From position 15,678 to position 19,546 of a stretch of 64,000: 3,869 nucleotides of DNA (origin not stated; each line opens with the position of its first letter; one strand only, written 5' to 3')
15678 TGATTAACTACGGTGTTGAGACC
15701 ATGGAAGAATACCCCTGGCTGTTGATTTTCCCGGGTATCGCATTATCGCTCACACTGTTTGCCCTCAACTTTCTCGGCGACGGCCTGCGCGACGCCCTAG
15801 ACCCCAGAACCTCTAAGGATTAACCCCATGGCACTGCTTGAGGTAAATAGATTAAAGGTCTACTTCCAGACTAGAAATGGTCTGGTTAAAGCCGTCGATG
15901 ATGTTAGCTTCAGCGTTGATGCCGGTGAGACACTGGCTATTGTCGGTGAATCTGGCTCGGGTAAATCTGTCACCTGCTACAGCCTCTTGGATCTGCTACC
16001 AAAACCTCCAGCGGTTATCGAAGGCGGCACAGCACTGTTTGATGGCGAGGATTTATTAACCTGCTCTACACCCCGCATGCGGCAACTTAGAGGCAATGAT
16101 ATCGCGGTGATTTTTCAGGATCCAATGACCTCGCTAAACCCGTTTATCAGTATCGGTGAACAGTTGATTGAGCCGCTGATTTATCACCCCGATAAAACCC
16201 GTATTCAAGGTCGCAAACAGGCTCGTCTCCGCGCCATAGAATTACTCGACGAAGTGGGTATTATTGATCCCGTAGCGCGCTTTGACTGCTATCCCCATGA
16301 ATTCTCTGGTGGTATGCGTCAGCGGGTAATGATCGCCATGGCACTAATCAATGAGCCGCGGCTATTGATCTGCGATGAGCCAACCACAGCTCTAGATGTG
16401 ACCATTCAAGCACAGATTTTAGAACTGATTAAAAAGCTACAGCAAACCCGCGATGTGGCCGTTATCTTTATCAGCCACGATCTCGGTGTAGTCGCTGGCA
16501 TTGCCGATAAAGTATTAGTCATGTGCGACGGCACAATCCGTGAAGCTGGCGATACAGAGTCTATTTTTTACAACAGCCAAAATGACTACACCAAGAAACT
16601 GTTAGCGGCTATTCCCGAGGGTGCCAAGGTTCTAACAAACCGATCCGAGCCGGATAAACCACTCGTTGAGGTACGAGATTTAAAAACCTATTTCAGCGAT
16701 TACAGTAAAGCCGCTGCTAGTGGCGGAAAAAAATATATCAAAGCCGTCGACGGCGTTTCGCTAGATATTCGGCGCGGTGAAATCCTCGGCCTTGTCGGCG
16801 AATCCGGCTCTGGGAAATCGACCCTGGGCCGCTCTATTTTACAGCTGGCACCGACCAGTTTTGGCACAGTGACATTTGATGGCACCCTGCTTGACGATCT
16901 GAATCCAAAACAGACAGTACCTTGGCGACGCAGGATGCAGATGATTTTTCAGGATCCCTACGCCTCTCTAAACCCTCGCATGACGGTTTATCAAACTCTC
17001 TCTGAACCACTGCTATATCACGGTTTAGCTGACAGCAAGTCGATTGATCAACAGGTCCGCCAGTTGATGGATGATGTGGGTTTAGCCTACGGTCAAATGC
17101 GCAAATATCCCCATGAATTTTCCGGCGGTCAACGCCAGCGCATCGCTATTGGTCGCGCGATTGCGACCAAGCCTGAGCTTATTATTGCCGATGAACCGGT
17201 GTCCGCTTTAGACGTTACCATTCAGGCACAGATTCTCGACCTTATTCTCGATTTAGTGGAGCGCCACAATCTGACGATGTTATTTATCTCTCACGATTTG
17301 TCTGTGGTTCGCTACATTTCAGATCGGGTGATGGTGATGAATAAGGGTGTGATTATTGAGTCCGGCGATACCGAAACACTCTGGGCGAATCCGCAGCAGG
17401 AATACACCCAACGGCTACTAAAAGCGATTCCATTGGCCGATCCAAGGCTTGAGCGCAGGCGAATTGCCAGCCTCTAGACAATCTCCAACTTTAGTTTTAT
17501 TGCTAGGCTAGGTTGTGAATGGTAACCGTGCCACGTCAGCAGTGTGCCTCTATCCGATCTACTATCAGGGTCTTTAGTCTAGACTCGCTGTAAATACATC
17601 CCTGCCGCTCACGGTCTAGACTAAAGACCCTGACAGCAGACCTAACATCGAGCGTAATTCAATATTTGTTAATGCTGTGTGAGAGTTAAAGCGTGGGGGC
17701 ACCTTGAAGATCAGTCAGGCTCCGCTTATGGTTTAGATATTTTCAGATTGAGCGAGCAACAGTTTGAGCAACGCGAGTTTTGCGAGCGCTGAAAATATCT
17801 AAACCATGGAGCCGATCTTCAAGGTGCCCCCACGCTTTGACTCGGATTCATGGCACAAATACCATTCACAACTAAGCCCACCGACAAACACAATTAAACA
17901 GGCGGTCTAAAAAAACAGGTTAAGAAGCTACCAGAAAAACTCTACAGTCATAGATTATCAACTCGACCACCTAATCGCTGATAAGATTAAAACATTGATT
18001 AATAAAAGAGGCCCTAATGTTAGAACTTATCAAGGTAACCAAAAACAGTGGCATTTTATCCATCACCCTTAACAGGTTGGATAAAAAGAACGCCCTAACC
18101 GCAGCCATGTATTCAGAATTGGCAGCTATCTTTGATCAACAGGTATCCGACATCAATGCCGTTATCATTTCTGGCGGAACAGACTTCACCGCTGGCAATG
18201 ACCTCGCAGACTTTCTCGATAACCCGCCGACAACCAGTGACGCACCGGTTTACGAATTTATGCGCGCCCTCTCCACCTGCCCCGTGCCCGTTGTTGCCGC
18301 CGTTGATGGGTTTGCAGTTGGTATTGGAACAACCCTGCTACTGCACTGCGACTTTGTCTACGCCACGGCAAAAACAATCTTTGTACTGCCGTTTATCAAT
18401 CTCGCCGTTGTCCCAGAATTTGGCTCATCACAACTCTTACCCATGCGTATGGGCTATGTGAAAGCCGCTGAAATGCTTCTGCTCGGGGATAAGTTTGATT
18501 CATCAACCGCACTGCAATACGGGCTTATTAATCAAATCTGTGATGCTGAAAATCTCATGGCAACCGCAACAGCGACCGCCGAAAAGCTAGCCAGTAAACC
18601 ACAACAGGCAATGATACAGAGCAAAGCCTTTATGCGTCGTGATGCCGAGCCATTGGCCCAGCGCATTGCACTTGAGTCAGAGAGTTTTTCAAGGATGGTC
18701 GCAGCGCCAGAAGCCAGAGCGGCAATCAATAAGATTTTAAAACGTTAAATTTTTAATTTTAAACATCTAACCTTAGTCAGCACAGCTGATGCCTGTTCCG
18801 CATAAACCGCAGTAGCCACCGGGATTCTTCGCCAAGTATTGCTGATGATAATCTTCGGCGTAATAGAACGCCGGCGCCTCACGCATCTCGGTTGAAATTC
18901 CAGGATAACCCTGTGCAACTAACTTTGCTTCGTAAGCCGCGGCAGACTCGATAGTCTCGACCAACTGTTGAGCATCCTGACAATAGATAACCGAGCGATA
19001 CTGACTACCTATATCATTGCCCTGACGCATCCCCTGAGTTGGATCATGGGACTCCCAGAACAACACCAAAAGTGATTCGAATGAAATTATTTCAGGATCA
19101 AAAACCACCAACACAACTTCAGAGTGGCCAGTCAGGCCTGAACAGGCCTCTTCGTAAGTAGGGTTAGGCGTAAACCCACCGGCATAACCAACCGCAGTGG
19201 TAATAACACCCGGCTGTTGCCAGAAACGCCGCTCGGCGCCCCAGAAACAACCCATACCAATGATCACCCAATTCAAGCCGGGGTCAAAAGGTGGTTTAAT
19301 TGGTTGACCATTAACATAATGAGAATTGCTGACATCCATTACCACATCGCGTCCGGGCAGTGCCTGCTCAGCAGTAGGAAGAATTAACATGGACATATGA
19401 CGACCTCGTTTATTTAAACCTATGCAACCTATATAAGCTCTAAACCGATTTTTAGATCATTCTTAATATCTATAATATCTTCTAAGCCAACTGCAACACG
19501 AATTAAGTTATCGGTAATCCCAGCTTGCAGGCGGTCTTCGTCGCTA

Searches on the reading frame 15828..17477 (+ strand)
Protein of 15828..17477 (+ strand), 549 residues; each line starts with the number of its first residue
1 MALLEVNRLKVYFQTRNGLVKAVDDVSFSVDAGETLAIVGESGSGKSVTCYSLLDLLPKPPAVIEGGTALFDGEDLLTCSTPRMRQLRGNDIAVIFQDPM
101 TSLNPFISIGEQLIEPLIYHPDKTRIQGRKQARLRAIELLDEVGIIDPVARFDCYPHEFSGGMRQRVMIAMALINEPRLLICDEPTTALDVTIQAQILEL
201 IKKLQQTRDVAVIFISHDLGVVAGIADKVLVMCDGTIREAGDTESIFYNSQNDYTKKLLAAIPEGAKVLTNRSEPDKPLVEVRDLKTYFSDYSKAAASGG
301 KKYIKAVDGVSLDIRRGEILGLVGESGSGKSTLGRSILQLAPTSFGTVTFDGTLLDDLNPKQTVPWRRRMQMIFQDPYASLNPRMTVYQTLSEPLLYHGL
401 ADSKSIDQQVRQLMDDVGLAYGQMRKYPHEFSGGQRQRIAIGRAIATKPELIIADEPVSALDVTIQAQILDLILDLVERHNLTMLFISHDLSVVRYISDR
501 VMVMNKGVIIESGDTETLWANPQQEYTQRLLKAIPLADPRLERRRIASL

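Call 21: search_protein_families(library=pfam, proteins=[window:15828-17477:+])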
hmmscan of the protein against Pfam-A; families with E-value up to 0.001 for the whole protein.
window:15828-17477:+ (549 aa): 9 families
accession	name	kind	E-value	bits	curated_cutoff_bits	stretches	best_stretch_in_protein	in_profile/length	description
PF00005.33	ABC_tran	-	5.3e-63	212.1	25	2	308-458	2-136/137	ABC transporter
PF13304.12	AAA_21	-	8.4e-14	52.8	27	1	155-222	234-303/304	AAA domain, putative AbiEii toxin, Type IV TA system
PF13401.12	AAA_22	-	3.9e-10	40.6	27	0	36-156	8-65/130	AAA domain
PF08352.17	oligo_HPY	-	4.3e-09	37.1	27.1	0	510-542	1-33/65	Oligopeptide/dipeptide transporter, C-terminal region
PF13191.12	AAA_16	-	2.3e-07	31.9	32.6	0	316-349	23-52/167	AAA ATPase domain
PF13555.12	AAA_29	-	8.9e-07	29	27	0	308-333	13-38/61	P-loop containing region of AAA domain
PF02463.25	SMC_N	-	3.1e-06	27.2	40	0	155-223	133-203/220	RecF/RecN/SMC N terminal domain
PF01935.23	DUF87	-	0.00042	20.9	23.2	0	35-57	25-47/220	Helicase HerA, central domain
PF13479.12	AAA_24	-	0.00068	20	27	0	35-64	4-28/195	AAA domain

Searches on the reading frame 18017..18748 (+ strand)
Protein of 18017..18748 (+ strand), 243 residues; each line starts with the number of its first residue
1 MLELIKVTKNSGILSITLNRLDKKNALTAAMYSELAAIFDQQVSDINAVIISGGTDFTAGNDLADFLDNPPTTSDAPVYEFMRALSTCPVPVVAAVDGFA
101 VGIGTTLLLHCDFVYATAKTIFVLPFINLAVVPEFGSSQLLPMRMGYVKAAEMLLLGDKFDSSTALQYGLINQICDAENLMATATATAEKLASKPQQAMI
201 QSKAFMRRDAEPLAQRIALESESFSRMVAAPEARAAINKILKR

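Call 21: search_protein_families(library=pfam, proteins=[window:18017-18748:+])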
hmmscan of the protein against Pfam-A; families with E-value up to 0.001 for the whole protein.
window:18017-18748:+ (243 aa): 2 families
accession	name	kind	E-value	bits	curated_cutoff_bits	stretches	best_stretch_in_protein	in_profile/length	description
PF00378.25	ECH_1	-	1.9e-45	155.6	27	1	9-232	2-232/251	Enoyl-CoA hydratase/isomerase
PF16113.10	ECH_2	-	6.1e-23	82.3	27.2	1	15-232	3-230/335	Enoyl-CoA hydratase/isomerase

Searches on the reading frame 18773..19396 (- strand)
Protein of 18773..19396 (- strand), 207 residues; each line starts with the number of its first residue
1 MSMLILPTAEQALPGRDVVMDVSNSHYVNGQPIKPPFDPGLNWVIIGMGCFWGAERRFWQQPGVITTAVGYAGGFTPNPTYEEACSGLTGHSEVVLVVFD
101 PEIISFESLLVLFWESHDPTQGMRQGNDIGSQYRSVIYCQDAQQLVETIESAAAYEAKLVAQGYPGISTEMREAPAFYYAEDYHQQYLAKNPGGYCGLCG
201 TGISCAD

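Call 21: search_protein_families(library=pfam, proteins=[window:18773-19396:-])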
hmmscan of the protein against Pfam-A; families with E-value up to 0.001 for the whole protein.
window:18773-19396:- (207 aa): 1 family
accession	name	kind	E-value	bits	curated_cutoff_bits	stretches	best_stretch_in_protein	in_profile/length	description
PF01625.27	PMSR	-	3.7e-58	196.5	23.7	1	44-196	2-152/153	Peptide methionine sulfoxide reductase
